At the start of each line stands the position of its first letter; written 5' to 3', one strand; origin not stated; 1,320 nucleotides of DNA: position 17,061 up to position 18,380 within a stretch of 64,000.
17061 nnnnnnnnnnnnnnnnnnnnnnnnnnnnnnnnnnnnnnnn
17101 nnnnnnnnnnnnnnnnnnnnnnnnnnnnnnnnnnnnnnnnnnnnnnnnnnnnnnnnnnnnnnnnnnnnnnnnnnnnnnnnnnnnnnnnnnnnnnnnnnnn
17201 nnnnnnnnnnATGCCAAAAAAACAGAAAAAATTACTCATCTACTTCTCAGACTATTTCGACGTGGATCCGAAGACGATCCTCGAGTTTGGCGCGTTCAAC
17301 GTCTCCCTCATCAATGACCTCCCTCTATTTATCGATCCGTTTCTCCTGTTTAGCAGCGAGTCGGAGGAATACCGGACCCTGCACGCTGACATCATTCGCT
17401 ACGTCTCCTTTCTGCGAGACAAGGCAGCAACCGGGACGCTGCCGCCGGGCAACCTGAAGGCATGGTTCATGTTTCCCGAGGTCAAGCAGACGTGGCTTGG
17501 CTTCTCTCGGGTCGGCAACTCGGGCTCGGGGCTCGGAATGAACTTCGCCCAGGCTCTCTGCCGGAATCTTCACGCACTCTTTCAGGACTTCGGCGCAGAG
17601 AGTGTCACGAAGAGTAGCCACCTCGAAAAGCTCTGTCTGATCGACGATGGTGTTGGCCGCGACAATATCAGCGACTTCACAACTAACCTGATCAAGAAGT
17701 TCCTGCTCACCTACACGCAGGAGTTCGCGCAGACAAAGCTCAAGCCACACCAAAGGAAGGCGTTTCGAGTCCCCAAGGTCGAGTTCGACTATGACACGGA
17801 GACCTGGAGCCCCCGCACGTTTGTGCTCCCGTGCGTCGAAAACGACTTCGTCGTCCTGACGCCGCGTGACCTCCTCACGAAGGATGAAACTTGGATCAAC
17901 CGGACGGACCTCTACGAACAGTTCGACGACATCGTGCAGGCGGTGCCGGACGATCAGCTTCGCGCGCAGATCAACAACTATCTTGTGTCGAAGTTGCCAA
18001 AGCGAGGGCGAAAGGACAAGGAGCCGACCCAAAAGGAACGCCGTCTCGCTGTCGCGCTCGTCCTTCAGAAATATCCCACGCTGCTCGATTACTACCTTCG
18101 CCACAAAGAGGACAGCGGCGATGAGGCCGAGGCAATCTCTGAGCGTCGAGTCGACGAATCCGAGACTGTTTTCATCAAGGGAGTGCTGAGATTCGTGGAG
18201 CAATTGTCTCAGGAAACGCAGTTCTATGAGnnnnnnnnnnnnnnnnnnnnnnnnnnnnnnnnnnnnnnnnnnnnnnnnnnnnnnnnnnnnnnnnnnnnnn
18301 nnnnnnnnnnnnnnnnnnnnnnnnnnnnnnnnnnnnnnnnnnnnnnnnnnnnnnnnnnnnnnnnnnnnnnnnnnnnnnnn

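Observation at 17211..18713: Orphan 500-aa cargo protein with a C-terminal RecB-like PD-(D/E)xK nuclease signature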

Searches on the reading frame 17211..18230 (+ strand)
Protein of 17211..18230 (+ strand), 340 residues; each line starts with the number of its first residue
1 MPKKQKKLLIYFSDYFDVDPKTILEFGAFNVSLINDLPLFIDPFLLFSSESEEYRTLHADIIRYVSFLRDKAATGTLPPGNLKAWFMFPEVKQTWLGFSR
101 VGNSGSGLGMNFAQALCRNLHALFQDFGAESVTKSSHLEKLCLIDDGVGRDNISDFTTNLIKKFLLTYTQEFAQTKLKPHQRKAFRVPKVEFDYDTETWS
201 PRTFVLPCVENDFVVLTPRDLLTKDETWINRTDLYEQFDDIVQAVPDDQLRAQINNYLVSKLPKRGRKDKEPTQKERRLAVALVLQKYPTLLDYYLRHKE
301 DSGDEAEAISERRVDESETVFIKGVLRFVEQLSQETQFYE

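Call 56: search_protein_representatives(alignment_id=A2)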
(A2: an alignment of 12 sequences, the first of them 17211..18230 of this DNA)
Query: 12 sequences, 333 profile positions. Proteins with E-value up to 0.001 (for the whole library): 2241; up to 1e-10: 1248; up to 1e-30: 328. The best 150 are listed.
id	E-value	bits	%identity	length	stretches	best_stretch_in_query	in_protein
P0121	3.9e-143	492.7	-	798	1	4-333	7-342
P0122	3.6e-138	476.4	-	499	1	7-333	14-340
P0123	3.1e-137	473.3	-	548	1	7-333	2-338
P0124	1.6e-136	471.0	-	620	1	7-333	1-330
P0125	1.0e-135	468.4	-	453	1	6-333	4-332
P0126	3.2e-135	466.7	-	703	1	8-333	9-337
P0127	1.4e-133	461.3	-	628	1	7-332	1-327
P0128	3.0e-133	460.2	-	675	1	7-333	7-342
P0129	4.0e-132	456.5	-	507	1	4-333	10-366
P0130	7.6e-132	455.6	-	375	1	8-332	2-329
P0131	7.7e-131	452.3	-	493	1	9-333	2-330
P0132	9.3e-131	452.1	-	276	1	7-282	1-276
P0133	2.2e-129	447.5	-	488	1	2-333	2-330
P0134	6.7e-129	445.9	-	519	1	7-333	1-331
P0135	8.2e-129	445.7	-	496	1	4-332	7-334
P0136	1.9e-128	444.4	-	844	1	8-332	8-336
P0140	7.9e-124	429.3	-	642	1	9-333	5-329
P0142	1.4e-122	425.2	-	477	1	8-333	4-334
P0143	1.7e-120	418.3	-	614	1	7-333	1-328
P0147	1.5e-117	408.6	-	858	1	7-333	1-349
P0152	2.0e-114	398.4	-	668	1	9-333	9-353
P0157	4.9e-110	383.9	-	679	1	8-317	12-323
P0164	1.0e-105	369.8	-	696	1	10-325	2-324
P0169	8.9e-103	360.1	-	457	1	9-332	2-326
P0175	2.4e-99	348.8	-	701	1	9-332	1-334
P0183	6.2e-96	337.6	-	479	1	6-311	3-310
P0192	5.1e-90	318.1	-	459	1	8-333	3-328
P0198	8.9e-87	307.5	-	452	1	8-332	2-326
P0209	3.6e-82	292.3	-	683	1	65-333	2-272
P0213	9.7e-81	287.6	-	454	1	9-327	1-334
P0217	4.5e-80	285.5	-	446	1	8-333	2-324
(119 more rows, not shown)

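Call 57: search_protein_families(library=pfam, proteins=[P0121, P0126, P0136, P0147, P0124, P0128, P0152, P0157, P0164, P0175], max_evalue=0.001)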
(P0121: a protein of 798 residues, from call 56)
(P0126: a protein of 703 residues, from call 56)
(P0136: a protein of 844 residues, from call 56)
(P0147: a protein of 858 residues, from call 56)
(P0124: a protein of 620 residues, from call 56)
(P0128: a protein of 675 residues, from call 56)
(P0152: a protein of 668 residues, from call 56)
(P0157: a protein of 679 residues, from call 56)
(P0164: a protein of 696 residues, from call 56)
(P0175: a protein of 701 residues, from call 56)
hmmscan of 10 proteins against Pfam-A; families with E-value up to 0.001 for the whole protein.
P0121 (798 aa): 1 family
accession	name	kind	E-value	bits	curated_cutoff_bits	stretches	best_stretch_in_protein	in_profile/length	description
PF13289.12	SIR2_2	-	4.8e-15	56.3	24.5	1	644-769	3-131/141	SIR2-like domain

P0126 (703 aa): 1 family
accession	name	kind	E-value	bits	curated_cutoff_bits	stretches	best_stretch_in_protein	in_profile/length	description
PF12770.12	CHAT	-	2.9e-07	30.7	24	1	527-663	101-249/289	CHAT domain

P0136 (844 aa): 2 families
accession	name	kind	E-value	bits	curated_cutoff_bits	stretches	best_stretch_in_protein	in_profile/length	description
PF00656.27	Peptidase_C14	-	2.1e-19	70.6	21.4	1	494-740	2-232/233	Caspase domain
PF19960.5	EAD7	-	2.1e-10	40.6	32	1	769-841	1-62/62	Effector-associated domain 7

P0147 (858 aa): 1 family
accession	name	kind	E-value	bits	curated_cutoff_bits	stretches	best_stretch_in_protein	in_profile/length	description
PF00656.27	Peptidase_C14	-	2.9e-18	66.9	21.4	1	516-754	2-225/233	Caspase domain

P0124 (620 aa): 1 family
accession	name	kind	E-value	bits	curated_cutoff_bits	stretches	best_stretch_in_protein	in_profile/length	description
PF13676.11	TIR_2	-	2.2e-12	47.9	28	1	483-599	1-109/122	TIR domain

P0128 (675 aa): 2 families
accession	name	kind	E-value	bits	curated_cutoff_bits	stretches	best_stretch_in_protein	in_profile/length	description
PF13676.11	TIR_2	-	1e-12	49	28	1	528-640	10-106/122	TIR domain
PF08357.16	SEFIR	-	1.2e-09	39.1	23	1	505-644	2-141/150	SEFIR domain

P0152 (668 aa): 2 families
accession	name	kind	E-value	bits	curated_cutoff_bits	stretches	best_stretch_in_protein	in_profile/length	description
PF13676.11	TIR_2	-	1.1e-13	52.2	28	1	523-620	1-92/122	TIR domain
PF01582.25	TIR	-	0.00093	19.5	21.3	0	536-613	15-92/179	TIR domain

P0157 (679 aa): 1 family
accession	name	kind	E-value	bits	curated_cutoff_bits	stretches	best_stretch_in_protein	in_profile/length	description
PF12770.12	CHAT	-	6.2e-09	36.1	24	1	484-638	82-258/289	CHAT domain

P0164 (696 aa): 2 families
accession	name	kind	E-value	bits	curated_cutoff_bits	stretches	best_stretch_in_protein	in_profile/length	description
PF13676.11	TIR_2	-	1.6e-30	106.5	28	1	460-574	1-115/122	TIR domain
PF01582.25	TIR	-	0.00066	19.9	21.3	0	461-532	5-78/179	TIR domain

P0175 (701 aa): 2 families
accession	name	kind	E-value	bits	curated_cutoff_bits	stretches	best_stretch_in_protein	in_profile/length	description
PF13676.11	TIR_2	-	7.4e-28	97.9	28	1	464-575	1-111/122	TIR domain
PF01582.25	TIR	-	7.7e-06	26.3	21.3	1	486-559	28-100/179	TIR domain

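Call 62: search_protein_families(library=padloc, proteins=[P0142, P0169, P0125, P0198, P0192, P0213, P0217, P0183, P0143, P0164], max_evalue=0.001)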
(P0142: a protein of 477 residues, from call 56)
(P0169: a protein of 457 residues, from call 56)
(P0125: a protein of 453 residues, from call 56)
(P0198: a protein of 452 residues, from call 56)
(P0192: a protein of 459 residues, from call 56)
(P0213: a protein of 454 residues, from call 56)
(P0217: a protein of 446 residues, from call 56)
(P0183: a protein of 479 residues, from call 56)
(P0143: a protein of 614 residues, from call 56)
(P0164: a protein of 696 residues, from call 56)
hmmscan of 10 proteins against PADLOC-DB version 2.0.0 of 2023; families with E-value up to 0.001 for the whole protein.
P0142 (477 aa): 2 families
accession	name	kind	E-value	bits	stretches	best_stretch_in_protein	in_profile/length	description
PDLC04597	PDC-M36A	-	1.6e-22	78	1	7-232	8-227/457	-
PDLC04598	PDC-M36A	-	0.00022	18.8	1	137-230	6-98/330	-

P0169 (457 aa): 1 family
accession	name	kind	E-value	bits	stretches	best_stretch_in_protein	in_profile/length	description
PDLC04597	PDC-M36A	-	2e-17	61.2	1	26-244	29-240/457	-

P0125 (453 aa): 1 family
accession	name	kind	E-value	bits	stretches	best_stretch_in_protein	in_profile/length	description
PDLC04597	PDC-M36A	-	1e-19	68.7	1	10-231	9-225/457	-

P0198 (452 aa): 1 family
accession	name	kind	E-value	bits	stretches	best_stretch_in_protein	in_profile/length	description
PDLC04597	PDC-M36A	-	7.8e-14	49.3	1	26-293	28-268/457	-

P0192 (459 aa): 1 family
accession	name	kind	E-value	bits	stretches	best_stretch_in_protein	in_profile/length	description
PDLC04597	PDC-M36A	-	1.3e-13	48.6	1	7-248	9-241/457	-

P0213 (454 aa): 1 family
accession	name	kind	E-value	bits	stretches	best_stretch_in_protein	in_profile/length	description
PDLC04597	PDC-M36A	-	6.1e-15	53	1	27-289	31-278/457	-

P0217 (446 aa): 1 family
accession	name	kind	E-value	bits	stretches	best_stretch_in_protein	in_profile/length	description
PDLC04597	PDC-M36A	-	1.9e-17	61.2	1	4-209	7-207/457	-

P0183 (479 aa): 2 families
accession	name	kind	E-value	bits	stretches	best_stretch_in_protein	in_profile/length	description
PDLC04597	PDC-M36A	-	1.6e-22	78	1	8-231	8-220/457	-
PDLC04598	PDC-M36A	-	0.00051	17.6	1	138-232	4-94/330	-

P0143 (614 aa): 6 families
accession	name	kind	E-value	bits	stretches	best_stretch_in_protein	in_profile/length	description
PDLC04597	PDC-M36A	-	1.9e-17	61.3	1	5-226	8-219/457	-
PDLC03957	bSEFIR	-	1.8e-07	29.3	1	467-535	38-109/412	-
PDLC02421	Aga_TIR-PNTD1-PNTD2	-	3.4e-06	24.4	1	471-578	7-117/430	Class I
PDLC05062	PDC-S66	-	3.1e-05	21.6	1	465-552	146-234/282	-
PDLC02403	Aga_TIR-PNTD1-PNTD2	-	4.3e-05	20.7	1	475-577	11-115/443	Class I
PDLC04598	PDC-M36A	-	0.00089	16.8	0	139-216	6-83/330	-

P0164 (696 aa): 7 families
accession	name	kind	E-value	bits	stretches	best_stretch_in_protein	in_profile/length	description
PDLC04597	PDC-M36A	-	8.4e-18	62.4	1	4-230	9-227/457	-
PDLC02421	Aga_TIR-PNTD1-PNTD2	-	2.7e-11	41.2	1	458-553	4-102/430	Class I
PDLC03957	bSEFIR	-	3e-09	35.2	1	455-522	33-106/412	-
PDLC02403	Aga_TIR-PNTD1-PNTD2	-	2.5e-08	31.4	1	459-552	4-100/443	Class I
PDLC05062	PDC-S66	-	1.3e-06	26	1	448-537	139-229/282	-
PDLC02012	SAVED5--SAVED_TIR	-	3.7e-06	24.3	1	451-527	7-83/404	-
PDLC00436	ThsB1|ThsB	-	0.00062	17.3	0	452-540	30-120/183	TIR-like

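Call 75: find_encoding_contigs(protein=P0125, flank=6000, max_places=3)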
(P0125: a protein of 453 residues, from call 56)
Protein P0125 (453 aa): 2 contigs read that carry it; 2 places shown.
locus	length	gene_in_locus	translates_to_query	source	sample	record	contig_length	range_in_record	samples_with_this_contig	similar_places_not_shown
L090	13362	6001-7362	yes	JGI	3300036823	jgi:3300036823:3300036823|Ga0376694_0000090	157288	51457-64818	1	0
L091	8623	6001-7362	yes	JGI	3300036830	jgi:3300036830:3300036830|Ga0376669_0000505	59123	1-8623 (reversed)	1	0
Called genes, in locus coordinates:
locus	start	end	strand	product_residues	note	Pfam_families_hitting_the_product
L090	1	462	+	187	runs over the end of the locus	PF01551:Peptidase_M23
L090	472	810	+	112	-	-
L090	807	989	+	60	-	-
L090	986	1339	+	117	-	-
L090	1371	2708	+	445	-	-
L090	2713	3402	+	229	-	-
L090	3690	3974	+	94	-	-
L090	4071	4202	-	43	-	-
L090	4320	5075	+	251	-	PF14082:SduA_C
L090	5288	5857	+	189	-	-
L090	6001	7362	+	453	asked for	PF28123:DUF8370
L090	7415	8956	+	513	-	PF01048:PNP_UDP_1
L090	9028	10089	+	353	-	-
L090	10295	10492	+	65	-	-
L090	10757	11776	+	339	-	-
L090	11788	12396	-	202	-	-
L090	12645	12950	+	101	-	-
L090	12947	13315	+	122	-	-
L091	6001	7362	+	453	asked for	PF28123:DUF8370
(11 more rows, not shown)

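Call 76: find_encoding_contigs(protein=P0164, flank=6000, max_places=3)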
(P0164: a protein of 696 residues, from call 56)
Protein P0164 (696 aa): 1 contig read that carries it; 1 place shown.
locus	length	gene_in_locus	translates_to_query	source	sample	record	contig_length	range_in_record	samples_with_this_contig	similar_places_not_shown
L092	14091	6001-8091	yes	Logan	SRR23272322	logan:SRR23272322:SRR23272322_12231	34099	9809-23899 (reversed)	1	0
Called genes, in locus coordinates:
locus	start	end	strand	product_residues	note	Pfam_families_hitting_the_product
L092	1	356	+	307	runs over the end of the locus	PF14237:GYF_2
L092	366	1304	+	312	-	PF01618:MotA_ExbB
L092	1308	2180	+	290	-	-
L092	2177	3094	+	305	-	-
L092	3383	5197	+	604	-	PF03983:SHD1 (weak), PF00089:Trypsin, PF13365:Trypsin_2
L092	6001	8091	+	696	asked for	PF28123:DUF8370, PF13676:TIR_2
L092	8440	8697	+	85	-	-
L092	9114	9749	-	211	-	PF00023:Ank (faint), PF13606:Ank_3 (faint), PF12796:Ank_2, PF13637:Ank_4 (weak), PF13857:Ank_5 (weak)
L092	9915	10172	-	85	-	PF22180:RH3_dom (weak)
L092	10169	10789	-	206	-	PF01656:CbiA, PF02374:ArsA_ATPase, PF07015:VirC1 (weak), PF09140:MipZ (faint), PF10609:ParA (weak), PF13614:AAA_31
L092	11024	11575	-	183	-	PF02659:Mntp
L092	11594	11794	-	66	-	PF12728:HTH_17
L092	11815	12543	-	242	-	-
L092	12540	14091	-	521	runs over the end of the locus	PF02534:T4SS-DNA_transf, PF10412:TrwB_AAD_bind, PF12696:TraG-D_C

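Call 89: predict_structure(alignment_id=A6)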
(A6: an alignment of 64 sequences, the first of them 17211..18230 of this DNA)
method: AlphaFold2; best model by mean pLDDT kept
length: 340 residues; sequences in the alignment: 64
mean_pLDDT: 93.2   pTM: 0.91
mean pLDDT of the five models: 93.2, 93.2, 92.6, 92.6, 92.1
residues with pLDDT >= 90: 291; 70-90: 37; 50-70: 11; < 50: 1
segments of 3 or more residues with pLDDT < 50: none
pLDDT, mean of each block of 10 residues (from residue 1): 76 97 98 93 97 98 98 96 95 84 70 93 94 96 78 93 99 98 98 98 98 98 94 95 97 98 83 94 95 97 95 96 92 90
secondary structure, 60 per line:
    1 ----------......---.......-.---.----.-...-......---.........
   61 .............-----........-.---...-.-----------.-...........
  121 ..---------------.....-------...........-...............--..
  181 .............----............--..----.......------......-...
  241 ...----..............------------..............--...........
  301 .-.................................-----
elements in order: H12-16 H20-26 E39-41 H43-48 H52-73 H79-86 H110-122 H138-142 H150-160 H162-176 E182-193 E198-209 E222-224 H231-236 H238-243 H248-261 H274-287 H290-301 H303-335

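Call 101: search_protein_families(library=pfam, alignment_id=A8, max_evalue=10)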
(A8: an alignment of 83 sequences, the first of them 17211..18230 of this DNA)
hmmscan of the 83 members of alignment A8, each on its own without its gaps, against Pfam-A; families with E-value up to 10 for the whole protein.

A. member 1, window:17211-18230:+ (340 aa): 2 families
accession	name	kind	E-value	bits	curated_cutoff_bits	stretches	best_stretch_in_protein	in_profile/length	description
PF23634.1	PH_CERLI1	-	0.11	12.8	27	1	267-334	41-106/111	CERLI1-like PH domain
PF00385.30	Chromo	-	0.22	11.9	25.1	0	192-208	26-42/53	Chromo (CHRromatin Organisation MOdifier) domain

B. families by the number of members that match (of 83 scanned): 37 families (the first 25 are shown)
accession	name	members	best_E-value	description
PF21017.2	PHA01746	6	0.0095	PHA01746-like protein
PF04275.20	P-mevalo_kinase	5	0.0082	Phosphomevalonate kinase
PF18258.6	IL4_i_Ig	4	0.11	Interleukin-4 inducing immunoglobulin-binding domain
PF23634.1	PH_CERLI1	3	0.0091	CERLI1-like PH domain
PF18915.5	DUF5667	2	0.0024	Domain of unknown function (DUF5667)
PF10147.14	CR6_interact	2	0.031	Growth arrest and DNA-damage-inducible proteins-interacting protein 1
PF15934.10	Yuri_gagarin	2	0.075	Yuri gagarin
PF00385.30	Chromo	2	0.085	Chromo (CHRromatin Organisation MOdifier) domain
PF13151.12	DUF3990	1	6.8e-05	Protein of unknown function (DUF3990)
PF23240.1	HAT_PRP39_N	1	0.00095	PRP39 N-terminal HAT repeat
PF20369.3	DUF6664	1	0.012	Family of unknown function (DUF6664)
PF14775.11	NYD-SP28_assoc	1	0.021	Sperm tail C-terminal domain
PF18263.7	MCM6_C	1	0.029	MCM6 C-terminal winged-helix domain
PF17958.7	EF-hand_13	1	0.029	EF-hand domain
PF20671.3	COG3_C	1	0.029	Conserved oligomeric Golgi complex subunit 3, C-terminal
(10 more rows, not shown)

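Call 102: find_encoding_contigs(protein=P0142, flank=4000, max_places=2)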
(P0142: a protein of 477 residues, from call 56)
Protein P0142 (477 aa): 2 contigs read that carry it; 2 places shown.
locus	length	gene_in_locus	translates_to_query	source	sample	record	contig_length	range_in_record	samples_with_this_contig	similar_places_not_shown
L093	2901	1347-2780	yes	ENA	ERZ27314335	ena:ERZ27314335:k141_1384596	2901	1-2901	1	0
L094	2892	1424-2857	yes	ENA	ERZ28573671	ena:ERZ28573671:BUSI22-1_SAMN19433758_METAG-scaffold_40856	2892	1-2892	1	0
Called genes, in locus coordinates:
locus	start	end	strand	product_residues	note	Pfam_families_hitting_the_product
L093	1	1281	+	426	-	?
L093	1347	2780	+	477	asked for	PF28123:DUF8370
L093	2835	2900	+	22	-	?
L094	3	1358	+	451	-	?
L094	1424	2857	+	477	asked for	PF28123:DUF8370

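Call 103: find_encoding_contigs(protein=P0169, flank=4000, max_places=2)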
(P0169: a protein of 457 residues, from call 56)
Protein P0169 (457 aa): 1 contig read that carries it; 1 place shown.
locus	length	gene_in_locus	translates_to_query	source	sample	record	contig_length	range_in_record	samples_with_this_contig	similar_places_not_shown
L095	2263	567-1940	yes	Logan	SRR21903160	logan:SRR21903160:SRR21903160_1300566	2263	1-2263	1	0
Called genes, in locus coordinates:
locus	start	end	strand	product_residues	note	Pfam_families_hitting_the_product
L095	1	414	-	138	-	?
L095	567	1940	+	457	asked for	PF28123:DUF8370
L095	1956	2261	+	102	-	?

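Call 104: find_encoding_contigs(protein=P0217, flank=4000, max_places=2)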
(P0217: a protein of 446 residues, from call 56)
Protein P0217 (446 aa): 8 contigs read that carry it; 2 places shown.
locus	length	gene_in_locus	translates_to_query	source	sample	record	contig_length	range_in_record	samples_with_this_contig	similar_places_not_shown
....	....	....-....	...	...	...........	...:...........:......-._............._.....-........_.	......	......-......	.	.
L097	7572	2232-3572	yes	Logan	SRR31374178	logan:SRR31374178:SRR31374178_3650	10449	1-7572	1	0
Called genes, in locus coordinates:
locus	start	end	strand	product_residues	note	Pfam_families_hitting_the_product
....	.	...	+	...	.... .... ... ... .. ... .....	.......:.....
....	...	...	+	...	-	-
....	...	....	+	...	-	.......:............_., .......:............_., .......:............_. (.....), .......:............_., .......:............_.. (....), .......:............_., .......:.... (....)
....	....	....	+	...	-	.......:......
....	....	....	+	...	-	-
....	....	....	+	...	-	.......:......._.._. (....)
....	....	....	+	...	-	-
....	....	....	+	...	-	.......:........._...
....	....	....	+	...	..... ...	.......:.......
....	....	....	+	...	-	-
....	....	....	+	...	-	-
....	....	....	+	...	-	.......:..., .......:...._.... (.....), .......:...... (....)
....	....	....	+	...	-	-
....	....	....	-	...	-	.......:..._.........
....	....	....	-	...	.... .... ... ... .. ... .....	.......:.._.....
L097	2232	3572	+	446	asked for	PF28123:DUF8370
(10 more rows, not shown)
